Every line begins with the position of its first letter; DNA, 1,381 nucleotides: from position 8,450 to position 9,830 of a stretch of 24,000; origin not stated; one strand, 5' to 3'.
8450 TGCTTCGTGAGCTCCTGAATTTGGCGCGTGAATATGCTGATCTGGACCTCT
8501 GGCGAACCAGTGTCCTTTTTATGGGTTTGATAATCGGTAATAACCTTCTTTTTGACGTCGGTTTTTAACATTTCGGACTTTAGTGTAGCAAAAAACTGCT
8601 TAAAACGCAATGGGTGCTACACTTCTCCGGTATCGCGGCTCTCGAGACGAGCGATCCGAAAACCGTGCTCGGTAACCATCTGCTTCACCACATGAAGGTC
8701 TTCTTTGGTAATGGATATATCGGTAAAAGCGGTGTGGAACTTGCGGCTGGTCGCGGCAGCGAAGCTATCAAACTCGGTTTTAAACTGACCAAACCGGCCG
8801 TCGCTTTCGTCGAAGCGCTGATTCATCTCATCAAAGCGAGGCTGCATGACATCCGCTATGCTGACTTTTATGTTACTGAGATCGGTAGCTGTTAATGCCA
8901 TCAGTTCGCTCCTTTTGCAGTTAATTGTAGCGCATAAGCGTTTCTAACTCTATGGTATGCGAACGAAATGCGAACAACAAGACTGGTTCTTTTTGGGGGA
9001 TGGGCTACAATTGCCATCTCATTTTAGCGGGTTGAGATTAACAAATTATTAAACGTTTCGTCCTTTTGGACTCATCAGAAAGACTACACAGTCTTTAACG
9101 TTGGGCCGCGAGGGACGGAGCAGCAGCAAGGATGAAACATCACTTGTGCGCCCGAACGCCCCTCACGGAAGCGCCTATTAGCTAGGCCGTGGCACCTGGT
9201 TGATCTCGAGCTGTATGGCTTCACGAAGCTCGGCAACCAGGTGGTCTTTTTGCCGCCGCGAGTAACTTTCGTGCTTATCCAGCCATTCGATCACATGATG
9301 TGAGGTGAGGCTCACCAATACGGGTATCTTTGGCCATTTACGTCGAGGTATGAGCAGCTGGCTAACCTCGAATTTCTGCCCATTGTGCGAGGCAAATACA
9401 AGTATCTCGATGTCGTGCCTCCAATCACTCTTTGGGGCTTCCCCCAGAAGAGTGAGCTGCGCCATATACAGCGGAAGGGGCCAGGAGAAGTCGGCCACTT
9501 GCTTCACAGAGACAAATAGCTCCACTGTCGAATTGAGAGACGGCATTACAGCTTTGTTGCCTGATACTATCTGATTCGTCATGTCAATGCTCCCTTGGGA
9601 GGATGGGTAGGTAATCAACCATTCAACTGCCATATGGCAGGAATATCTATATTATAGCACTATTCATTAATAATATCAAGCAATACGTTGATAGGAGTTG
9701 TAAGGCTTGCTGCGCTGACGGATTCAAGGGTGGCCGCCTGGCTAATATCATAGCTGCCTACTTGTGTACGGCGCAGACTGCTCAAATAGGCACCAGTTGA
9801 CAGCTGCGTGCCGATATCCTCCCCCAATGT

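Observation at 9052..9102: Complete type III hammerhead ribozyme motif between two orphan ORFs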

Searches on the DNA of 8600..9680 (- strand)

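Call 4: search_rna_families(source=window, start=8950, end=9200, threshold=evalue, max_evalue=10, show_alignments=6)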
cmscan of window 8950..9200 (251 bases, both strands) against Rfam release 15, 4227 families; matches with E-value up to 10: 1.
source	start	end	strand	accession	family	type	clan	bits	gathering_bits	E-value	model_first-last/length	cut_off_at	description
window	9050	9104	-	RF00008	Hammerhead_3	Gene; ribozyme;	CL00010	40.2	48.5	1.2e-07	1-54/54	no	Hammerhead ribozyme (type III)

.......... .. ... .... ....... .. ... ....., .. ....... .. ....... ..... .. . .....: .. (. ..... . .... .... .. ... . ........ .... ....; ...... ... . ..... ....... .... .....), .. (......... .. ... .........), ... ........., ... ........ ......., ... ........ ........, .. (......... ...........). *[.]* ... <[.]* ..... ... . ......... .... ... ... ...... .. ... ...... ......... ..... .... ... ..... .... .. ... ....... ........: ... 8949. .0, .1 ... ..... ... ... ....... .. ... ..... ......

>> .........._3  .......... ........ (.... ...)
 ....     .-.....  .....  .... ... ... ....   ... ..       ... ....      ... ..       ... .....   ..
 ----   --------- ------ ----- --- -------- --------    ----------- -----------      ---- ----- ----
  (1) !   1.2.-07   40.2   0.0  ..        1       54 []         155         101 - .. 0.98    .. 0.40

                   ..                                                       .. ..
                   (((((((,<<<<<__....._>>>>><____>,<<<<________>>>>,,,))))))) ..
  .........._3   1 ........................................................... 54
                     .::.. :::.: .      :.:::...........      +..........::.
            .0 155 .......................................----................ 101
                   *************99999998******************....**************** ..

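Call 63: search_dna_similar(query=window:8600-9680:-, collection=phages, mode=distant, max_rows=10)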
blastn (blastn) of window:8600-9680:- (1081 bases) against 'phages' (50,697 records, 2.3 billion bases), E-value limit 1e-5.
No match.

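Call 67: search_with_rna_model(model_id=R1, sources=[L098, L099, L100, L101, L102, L103, L006], max_evalue=10)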
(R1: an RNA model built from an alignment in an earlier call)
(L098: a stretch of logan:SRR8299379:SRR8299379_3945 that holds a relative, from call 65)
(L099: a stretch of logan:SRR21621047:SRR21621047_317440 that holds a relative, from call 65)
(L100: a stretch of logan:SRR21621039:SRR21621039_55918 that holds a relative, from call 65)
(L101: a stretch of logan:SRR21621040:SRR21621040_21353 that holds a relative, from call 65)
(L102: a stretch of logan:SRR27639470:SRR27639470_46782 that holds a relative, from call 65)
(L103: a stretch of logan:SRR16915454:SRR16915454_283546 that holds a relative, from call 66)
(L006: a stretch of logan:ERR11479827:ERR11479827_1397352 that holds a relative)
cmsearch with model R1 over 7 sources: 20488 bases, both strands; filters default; matches with E-value up to 10: 1.
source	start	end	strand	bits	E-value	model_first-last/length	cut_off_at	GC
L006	1795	1848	+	69.3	2.7e-18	1-54/54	no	0.39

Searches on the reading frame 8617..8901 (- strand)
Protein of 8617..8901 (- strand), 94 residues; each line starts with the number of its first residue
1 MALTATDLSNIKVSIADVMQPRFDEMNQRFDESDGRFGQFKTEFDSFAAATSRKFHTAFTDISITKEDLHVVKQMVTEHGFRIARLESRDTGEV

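Call 9: search_protein_families(library=pfam, proteins=[window:8617-8901:-], max_evalue=0.01)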
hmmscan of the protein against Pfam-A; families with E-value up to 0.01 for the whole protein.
window:8617-8901:- (94 aa): 0 families

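Call 10: search_protein_families(library=phrogs, proteins=[window:8617-8901:-], max_evalue=1)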
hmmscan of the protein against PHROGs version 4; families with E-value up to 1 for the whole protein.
window:8617-8901:- (94 aa): 2 families
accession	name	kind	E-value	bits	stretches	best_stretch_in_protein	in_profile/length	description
phrog_6701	-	unknown function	0.064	14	1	19-60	69-110/169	-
phrog_5553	-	unknown function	0.25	12.6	1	14-47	15-47/114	-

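Call 30: find_related_loci(query=A1, collection=metagenome_contigs, flank=3000)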
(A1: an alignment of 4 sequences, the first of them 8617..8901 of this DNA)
Query A1 (94 aa) in metagenome_contigs; peptide patterns used: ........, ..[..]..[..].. (x = any residue, [..] = any of these).
600 stretches matched a pattern (row limit reached: there are more); 4 encode a relative of the query (tblastn E <= 1e-3); 4 distinct loci.
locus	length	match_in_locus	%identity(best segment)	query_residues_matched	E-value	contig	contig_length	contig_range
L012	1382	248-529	88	1-94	6e-57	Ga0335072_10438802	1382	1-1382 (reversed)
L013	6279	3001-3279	83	1-93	3e-51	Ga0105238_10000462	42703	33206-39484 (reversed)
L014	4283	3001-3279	82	1-93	1e-49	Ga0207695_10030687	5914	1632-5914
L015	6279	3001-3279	81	1-93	1e-49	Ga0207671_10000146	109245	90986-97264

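Call 31: find_related_loci(query=A1, collection=viral_contigs, flank=3000)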
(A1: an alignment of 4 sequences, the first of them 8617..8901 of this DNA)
Query A1 (94 aa) in viral_contigs; peptide patterns used: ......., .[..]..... (x = any residue, [..] = any of these).
121 stretches matched a pattern, but none encodes a relative of the query by tblastn (E <= 1e-3).

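Call 33: find_homologous_proteins(query=A1, max_evalue=0.001)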
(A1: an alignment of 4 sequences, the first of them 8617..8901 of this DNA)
Query A1 (4 sequences) (94 aa, profile of the alignment): 39 proteins with E <= 0.001 among 50 candidates.
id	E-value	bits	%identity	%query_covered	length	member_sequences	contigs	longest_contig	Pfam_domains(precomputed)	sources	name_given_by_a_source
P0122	1.2e-54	200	88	100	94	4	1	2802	-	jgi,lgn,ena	-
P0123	1.3e-54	200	100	100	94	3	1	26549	-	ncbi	-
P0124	2.5e-53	196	85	100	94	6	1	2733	-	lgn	-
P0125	8.6e-53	194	76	99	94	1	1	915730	-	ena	-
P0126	1.7e-52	193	83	99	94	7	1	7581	-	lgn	-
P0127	5.3e-52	192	84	99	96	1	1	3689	-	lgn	-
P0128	1.1e-51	191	88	99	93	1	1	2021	-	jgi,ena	-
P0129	2.0e-50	187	83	96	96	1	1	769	-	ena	-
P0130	1.3e-49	184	87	99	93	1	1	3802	-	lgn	-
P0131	1.5e-49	184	83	99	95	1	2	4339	-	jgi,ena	-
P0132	1.3e-48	181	82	99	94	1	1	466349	-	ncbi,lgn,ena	-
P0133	2.0e-48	180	83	99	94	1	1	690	-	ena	-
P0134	5.8e-48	179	80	97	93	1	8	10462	-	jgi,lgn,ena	jgi:hypothetical protein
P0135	6.0e-48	179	86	93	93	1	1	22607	-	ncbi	-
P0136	1.8e-47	177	82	97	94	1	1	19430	-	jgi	jgi:hypothetical protein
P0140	8.1e-43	162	72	96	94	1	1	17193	-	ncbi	ncbi:MAG TPA: hypothetical protein VF272_02455 [Candidatus Saccharimonadia bacterium]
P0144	4.5e-35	138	66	94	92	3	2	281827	-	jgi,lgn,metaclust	metaclust:\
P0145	9.3e-34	133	58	95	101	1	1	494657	-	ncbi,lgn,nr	ncbi:hypothetical protein EPO04_03005 [Patescibacteria group bacterium]|nr:MAG: hypothetical protein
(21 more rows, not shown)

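Call 36: find_encoding_contigs(protein=P0132, flank=3000, max_places=1)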
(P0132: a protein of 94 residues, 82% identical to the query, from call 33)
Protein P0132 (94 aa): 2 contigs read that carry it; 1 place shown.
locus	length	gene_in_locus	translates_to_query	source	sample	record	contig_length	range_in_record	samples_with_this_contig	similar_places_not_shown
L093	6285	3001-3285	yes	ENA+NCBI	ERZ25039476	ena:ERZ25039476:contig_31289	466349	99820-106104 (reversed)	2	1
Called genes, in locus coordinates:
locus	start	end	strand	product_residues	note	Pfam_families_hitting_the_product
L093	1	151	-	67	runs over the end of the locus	-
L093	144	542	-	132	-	PF01649:Ribosomal_S20p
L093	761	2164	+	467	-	PF01368:DHH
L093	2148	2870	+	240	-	PF01509:TruB_N, PF16198:TruB_C_2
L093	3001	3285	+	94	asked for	-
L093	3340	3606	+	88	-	PF00312:Ribosomal_S15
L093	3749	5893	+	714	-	PF01138:RNase_PH, PF03725:RNase_PH_C, PF03726:PNPase, PF01138:RNase_PH, PF00013:KH_1, PF00575:S1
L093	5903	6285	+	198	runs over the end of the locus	PF03167:UDG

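Call 37: find_encoding_contigs(protein=P0135, flank=3000, max_places=1)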
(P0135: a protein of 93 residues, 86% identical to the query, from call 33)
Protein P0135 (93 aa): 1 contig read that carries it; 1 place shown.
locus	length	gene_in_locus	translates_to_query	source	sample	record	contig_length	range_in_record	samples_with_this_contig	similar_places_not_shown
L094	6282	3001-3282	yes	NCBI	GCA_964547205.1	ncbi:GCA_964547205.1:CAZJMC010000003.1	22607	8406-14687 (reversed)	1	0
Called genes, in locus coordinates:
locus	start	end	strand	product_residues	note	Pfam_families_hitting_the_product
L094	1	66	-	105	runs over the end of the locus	-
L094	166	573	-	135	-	PF01649:Ribosomal_S20p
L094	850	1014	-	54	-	-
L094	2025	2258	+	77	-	-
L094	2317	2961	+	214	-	PF01509:TruB_N, PF16198:TruB_C_2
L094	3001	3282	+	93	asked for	-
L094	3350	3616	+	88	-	PF00312:Ribosomal_S15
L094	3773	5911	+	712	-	PF01138:RNase_PH, PF03725:RNase_PH_C, PF03726:PNPase, PF01138:RNase_PH, PF00013:KH_1, PF00575:S1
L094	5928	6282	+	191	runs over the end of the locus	PF03167:UDG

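Call 38: find_encoding_contigs(protein=P0140, flank=3000, max_places=1)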
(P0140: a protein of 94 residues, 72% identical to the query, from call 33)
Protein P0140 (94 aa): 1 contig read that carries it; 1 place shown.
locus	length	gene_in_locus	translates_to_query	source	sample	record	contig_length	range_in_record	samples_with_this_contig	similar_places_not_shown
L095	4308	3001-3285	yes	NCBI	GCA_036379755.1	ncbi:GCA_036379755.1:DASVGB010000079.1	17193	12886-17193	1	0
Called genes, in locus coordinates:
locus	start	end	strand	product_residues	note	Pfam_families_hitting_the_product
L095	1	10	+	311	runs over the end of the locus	PF06144:DNA_pol3_delta (weak), PF21694:DNA_pol3_delta_C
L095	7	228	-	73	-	-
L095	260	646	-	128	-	PF01649:Ribosomal_S20p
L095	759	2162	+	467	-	PF01368:DHH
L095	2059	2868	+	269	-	PF01509:TruB_N, PF16198:TruB_C_2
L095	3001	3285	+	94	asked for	-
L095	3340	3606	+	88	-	PF00312:Ribosomal_S15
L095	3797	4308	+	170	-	PF01138:RNase_PH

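Call 39: find_encoding_contigs(protein=P0144, flank=3000, max_places=1)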
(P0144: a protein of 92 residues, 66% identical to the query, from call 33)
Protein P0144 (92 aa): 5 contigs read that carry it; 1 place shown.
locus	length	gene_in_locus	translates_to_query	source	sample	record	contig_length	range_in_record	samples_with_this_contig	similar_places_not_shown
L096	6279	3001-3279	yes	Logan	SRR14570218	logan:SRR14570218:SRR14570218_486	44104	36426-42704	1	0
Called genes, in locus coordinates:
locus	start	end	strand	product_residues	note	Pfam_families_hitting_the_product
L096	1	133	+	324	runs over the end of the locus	PF06144:DNA_pol3_delta (weak), PF21694:DNA_pol3_delta_C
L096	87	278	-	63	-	-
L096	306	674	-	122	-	PF01649:Ribosomal_S20p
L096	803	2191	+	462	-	PF01368:DHH (weak)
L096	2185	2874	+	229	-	PF01509:TruB_N, PF16198:TruB_C_2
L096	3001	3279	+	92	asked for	-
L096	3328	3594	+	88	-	PF00312:Ribosomal_S15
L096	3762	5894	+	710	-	PF01138:RNase_PH, PF03725:RNase_PH_C, PF03726:PNPase, PF01138:RNase_PH, PF00013:KH_1, PF00575:S1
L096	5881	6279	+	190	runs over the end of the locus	PF03167:UDG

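Call 40: find_encoding_contigs(protein=P0145, flank=3000, max_places=1)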
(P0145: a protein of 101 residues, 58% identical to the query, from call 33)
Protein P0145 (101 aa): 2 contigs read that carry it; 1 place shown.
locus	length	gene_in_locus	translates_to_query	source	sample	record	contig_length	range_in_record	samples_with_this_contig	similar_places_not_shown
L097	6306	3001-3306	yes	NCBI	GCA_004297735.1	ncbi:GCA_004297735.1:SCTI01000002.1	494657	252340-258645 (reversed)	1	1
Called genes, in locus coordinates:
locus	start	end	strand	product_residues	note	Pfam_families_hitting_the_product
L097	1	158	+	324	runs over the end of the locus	PF21694:DNA_pol3_delta_C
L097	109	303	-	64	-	-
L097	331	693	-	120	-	PF01649:Ribosomal_S20p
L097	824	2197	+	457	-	PF01368:DHH (weak)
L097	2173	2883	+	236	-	PF01509:TruB_N, PF16198:TruB_C_2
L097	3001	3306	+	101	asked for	-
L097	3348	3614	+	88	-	PF00312:Ribosomal_S15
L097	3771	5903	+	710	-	PF01138:RNase_PH, PF03725:RNase_PH_C, PF03726:PNPase, PF01138:RNase_PH, PF00013:KH_1, PF00575:S1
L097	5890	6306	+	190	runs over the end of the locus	PF03167:UDG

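Call 56: search_solved_structures(query=A1, max_evalue=5)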
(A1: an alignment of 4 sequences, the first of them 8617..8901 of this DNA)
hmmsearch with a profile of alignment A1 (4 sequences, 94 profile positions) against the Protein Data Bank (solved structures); distinct sequences matched with E-value up to 5: 5.
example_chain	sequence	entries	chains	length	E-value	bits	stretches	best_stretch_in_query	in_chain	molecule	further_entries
9cpc_1H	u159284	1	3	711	0.064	16.9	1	19-76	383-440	Coiled-coil domain-containing protein 114 isoform X2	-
8i3e_A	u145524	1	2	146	0.43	14.2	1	7-60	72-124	ELKS/Rab6-interacting/CAST family member 1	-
5o4h_A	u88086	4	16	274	0.53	13.9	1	3-56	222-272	HcgC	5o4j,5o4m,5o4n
8dk2_C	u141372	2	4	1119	1.1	12.9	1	24-70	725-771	JetC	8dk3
6l7v_A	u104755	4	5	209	1.2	12.8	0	22-52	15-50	mRNA_triPase domain-containing protein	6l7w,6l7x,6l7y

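Call 64: search_dna_similar(query=window:8617-8901:-, collection=phages, mode=protein, max_evalue=0.01, max_rows=10)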
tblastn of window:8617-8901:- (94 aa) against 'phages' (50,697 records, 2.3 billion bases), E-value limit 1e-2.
No match.

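Call 65: find_encoding_contigs(protein=P0134, flank=1500, max_places=5)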
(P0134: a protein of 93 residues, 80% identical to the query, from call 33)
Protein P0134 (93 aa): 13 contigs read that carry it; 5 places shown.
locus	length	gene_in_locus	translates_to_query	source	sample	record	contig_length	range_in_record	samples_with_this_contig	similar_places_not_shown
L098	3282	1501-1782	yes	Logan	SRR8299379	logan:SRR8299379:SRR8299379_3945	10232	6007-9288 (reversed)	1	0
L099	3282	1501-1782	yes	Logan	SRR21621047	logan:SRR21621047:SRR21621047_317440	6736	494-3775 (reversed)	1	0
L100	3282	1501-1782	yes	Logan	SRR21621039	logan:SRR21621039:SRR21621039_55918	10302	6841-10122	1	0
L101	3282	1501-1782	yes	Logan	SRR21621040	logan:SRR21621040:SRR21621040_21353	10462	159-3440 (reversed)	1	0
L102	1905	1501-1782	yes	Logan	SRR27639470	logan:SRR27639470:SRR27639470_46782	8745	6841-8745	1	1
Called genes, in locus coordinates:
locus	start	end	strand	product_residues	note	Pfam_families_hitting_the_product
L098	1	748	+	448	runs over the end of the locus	PF01368:DHH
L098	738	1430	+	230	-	PF01509:TruB_N, PF16198:TruB_C_2 (weak)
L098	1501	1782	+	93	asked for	-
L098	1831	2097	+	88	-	PF00312:Ribosomal_S15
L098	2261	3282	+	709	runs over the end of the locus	PF01138:RNase_PH, PF03725:RNase_PH_C, PF03726:PNPase, PF01138:RNase_PH, PF00013:KH_1, PF00575:S1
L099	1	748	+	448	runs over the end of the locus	PF01368:DHH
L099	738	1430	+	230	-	PF01509:TruB_N, PF16198:TruB_C_2 (weak)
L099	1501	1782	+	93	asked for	-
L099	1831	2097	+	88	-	PF00312:Ribosomal_S15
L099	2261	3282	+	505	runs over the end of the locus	?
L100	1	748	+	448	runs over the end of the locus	PF01368:DHH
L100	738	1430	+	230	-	PF01509:TruB_N, PF16198:TruB_C_2 (weak)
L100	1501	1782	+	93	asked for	-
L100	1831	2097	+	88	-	PF00312:Ribosomal_S15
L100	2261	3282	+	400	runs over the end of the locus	?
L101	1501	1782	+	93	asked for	-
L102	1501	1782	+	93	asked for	-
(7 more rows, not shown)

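Call 66: find_encoding_contigs(protein=P0126, flank=1500, max_places=5)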
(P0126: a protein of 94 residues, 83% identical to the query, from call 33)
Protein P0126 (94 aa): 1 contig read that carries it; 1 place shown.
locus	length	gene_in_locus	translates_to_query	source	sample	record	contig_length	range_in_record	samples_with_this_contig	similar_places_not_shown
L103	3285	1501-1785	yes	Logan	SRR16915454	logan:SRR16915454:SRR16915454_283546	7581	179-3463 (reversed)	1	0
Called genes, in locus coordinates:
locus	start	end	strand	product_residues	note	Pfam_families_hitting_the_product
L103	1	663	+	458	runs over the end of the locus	PF01368:DHH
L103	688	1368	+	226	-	PF01509:TruB_N, PF16198:TruB_C_2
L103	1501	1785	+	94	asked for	-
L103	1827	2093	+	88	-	PF00312:Ribosomal_S15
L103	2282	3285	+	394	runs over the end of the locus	?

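Call 80: predict_structure(alignment_id=A6)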
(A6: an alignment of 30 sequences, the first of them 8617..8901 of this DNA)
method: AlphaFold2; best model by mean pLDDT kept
length: 94 residues; sequences in the alignment: 30
mean_pLDDT: 74.9   pTM: 0.31
mean pLDDT of the five models: 74.9, 69.9, 68.1, 63.6, 58.4
residues with pLDDT >= 90: 0; 70-90: 81; 50-70: 12; < 50: 1
segments of 3 or more residues with pLDDT < 50: none
pLDDT, mean of each block of 10 residues (from residue 1): 73 73 78 77 82 76 77 79 67 54
secondary structure, 60 per line:
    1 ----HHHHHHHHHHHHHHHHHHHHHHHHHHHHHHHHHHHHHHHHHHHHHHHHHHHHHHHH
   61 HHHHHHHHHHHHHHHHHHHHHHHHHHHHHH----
elements in order: H5-90
